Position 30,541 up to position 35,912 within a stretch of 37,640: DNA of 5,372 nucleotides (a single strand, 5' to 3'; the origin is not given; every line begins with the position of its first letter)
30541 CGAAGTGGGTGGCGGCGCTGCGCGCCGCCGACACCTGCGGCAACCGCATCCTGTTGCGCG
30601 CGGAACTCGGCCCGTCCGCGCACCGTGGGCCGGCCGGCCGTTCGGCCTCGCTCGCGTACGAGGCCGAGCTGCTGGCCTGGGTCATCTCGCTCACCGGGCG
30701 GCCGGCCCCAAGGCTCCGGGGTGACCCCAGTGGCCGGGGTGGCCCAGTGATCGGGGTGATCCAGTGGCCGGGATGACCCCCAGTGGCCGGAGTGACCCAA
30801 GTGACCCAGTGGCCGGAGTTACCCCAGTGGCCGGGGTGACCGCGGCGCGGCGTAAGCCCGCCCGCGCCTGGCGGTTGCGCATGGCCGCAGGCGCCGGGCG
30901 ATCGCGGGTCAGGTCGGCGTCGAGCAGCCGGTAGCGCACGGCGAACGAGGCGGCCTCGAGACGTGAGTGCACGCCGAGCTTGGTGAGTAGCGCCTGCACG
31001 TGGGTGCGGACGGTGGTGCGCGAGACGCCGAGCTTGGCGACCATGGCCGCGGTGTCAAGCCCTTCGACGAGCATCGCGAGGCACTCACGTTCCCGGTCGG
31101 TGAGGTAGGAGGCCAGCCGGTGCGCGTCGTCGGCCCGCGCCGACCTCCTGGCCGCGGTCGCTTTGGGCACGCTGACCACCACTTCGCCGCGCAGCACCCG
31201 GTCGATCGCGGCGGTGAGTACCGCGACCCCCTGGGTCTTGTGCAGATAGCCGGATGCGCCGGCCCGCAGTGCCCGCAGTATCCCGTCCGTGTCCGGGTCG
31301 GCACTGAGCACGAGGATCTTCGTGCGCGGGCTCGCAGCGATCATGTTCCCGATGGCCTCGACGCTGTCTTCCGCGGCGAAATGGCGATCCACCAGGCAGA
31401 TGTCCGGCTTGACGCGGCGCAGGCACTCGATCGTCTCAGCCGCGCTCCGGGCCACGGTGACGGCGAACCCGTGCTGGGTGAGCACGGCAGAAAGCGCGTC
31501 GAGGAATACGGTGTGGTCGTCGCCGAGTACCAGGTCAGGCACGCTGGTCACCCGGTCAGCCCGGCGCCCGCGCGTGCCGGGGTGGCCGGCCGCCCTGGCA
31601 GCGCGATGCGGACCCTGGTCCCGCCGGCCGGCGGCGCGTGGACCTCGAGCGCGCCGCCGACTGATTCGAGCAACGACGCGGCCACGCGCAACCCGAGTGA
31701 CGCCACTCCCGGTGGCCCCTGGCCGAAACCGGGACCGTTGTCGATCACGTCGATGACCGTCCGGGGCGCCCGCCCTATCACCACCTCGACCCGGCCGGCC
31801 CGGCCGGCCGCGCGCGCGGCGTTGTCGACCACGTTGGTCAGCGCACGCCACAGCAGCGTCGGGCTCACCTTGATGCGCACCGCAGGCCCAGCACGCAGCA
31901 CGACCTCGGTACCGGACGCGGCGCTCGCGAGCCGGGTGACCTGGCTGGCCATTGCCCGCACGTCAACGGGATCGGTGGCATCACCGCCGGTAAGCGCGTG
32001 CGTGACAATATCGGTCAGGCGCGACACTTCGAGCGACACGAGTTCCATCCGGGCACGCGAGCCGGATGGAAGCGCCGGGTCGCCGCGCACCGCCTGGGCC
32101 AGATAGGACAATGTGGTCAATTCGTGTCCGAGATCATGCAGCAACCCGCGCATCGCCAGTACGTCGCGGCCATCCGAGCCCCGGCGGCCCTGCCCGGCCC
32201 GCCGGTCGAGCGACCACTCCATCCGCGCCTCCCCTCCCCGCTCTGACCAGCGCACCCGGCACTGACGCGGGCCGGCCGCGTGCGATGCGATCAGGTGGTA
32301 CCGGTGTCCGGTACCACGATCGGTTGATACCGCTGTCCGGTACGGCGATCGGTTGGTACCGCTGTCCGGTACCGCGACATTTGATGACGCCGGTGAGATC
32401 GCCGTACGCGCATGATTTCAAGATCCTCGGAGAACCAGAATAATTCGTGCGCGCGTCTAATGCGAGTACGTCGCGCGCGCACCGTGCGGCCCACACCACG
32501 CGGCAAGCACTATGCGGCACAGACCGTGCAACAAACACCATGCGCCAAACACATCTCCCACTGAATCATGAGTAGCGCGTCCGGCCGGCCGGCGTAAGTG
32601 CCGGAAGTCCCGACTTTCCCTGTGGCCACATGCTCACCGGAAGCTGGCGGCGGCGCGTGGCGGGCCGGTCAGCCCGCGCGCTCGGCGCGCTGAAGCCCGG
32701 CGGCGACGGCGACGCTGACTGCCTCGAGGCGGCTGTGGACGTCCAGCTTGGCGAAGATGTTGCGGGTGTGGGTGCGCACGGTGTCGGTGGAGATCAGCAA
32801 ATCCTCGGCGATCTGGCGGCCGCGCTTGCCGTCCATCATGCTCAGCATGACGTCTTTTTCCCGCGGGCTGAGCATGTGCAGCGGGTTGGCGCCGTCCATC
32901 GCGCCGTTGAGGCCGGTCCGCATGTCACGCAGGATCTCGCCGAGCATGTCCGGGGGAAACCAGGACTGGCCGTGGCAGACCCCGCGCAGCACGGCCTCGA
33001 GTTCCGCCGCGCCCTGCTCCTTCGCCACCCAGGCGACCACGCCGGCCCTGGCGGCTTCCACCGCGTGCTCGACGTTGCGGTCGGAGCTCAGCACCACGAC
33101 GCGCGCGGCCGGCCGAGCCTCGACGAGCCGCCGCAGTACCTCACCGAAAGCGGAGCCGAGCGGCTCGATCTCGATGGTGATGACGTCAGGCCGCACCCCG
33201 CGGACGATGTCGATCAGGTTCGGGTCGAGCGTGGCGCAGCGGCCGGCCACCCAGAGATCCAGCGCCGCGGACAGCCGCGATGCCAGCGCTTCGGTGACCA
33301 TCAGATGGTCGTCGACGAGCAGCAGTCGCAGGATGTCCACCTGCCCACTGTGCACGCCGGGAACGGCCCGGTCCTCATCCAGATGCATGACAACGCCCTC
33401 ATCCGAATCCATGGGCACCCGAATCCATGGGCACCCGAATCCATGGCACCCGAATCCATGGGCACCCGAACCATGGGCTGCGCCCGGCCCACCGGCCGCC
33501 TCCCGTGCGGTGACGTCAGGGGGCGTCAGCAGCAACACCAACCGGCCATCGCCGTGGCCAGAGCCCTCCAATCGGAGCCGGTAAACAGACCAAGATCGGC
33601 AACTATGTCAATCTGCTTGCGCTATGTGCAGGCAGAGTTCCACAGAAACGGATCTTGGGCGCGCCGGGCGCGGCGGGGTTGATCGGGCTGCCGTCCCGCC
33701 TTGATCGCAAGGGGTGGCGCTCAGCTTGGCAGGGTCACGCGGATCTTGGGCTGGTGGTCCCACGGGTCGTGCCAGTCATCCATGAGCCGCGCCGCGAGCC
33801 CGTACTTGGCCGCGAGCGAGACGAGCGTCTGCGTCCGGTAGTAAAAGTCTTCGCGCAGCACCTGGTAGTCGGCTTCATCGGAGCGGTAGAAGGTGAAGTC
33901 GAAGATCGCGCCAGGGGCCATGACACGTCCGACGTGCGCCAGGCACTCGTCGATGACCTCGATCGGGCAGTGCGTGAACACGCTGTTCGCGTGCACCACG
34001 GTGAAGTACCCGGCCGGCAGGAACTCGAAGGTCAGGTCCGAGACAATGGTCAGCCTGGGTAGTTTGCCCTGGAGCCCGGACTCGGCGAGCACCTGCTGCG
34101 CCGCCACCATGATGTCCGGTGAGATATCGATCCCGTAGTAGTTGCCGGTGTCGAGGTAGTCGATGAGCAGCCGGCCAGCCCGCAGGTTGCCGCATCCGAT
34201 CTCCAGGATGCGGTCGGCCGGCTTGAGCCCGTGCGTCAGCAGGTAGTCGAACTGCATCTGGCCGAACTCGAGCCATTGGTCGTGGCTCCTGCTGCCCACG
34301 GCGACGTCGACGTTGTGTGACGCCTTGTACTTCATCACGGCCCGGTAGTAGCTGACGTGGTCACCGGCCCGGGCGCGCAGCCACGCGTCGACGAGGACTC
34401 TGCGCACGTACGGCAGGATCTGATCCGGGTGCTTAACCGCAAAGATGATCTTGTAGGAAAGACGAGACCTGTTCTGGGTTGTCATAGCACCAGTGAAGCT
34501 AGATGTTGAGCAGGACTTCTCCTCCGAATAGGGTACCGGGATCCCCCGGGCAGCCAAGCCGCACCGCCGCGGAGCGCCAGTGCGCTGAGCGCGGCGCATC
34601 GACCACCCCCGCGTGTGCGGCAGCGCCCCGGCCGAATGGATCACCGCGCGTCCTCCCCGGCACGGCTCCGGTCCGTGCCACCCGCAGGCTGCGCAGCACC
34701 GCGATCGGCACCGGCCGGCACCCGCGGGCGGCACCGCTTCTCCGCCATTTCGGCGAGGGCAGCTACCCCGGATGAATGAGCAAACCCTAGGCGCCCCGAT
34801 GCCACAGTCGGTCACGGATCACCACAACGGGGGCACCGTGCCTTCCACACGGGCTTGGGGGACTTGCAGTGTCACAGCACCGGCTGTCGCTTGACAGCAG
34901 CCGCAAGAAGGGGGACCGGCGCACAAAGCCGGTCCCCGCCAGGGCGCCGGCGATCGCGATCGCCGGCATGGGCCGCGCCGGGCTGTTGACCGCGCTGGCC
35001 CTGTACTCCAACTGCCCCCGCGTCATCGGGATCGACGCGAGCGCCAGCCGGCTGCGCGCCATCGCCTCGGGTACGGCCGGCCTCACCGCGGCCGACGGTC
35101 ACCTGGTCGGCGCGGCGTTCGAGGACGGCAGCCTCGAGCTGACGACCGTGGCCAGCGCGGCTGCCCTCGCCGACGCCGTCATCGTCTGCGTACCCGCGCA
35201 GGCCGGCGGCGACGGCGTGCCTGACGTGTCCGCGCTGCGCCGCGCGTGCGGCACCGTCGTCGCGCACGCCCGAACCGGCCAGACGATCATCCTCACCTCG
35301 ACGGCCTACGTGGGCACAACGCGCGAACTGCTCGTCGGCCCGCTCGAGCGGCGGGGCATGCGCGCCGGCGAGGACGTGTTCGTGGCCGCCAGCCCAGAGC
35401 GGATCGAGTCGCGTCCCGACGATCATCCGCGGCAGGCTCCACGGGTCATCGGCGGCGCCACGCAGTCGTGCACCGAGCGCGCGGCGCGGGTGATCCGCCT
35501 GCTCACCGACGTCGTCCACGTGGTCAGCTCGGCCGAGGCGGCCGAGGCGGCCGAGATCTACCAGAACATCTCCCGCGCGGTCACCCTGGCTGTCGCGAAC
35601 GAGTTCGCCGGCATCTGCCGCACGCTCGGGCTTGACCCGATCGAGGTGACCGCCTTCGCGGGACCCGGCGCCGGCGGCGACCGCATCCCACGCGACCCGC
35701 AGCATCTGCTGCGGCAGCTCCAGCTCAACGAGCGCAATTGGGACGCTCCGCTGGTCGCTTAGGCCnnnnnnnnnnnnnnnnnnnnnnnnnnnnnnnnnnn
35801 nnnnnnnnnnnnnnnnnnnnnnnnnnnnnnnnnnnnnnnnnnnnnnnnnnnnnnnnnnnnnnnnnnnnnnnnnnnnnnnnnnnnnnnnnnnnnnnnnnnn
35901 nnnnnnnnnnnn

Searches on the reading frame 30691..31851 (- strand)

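Call 93: search_protein_families(library=pfam, proteins=[window:30691-31851:-], max_evalue=0.001)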
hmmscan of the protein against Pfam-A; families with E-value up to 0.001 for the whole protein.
window:30691-31851:- (386 aa): 3 families
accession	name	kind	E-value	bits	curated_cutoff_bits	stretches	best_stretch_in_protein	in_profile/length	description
PF00196.25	GerE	-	3.3e-15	55.9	23.5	1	249-304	2-57/57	Bacterial regulatory proteins, luxR family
PF00072.30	Response_reg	-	4.9e-15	56.1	30.2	1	111-216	5-110/111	Response regulator receiver domain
PF08281.18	Sigma70_r4_2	-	2.1e-05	24.5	25.7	1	244-291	5-53/54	Sigma-70, region 4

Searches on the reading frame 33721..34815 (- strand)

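Call 93: search_protein_families(library=pfam, proteins=[window:33721-34815:-], max_evalue=0.001)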
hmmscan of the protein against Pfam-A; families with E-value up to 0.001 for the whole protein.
window:33721-34815:- (364 aa): 6 families
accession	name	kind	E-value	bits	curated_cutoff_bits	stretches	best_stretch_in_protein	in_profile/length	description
PF08242.18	Methyltransf_12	-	4.1e-13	50.3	30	1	204-305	1-98/98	Methyltransferase domain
PF13649.12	Methyltransf_25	-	3.2e-10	41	27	1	203-302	1-96/97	Methyltransferase domain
PF08241.18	Methyltransf_11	-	6.1e-08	33.6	21.2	1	204-305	1-93/95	Methyltransferase domain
PF13847.12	Methyltransf_31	-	7.7e-07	29.3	27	1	198-326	2-129/145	Methyltransferase domain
PF13489.12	Methyltransf_23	-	2.3e-05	24.6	27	1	197-313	20-122/164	Methyltransferase domain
PF10017.15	Methyltransf_33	-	0.0004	20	23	1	199-253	61-113/304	Histidine-specific methyltransferase, SAM-dependent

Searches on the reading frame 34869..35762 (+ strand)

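Call 93: search_protein_families(library=pfam, proteins=[window:34869-35762:+], max_evalue=0.001)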
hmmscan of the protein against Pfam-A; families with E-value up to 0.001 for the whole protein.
window:34869-35762:+ (297 aa): 2 families
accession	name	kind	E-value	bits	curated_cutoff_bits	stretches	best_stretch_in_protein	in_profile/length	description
PF03721.20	UDPG_MGDP_dh_N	-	3e-22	79.6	27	1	29-206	3-184/187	UDP-glucose/GDP-mannose dehydrogenase family, NAD binding domain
PF00984.24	UDPG_MGDP_dh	-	1.7e-08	34.9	25.4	1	224-285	2-76/94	UDP-glucose/GDP-mannose dehydrogenase family, central domain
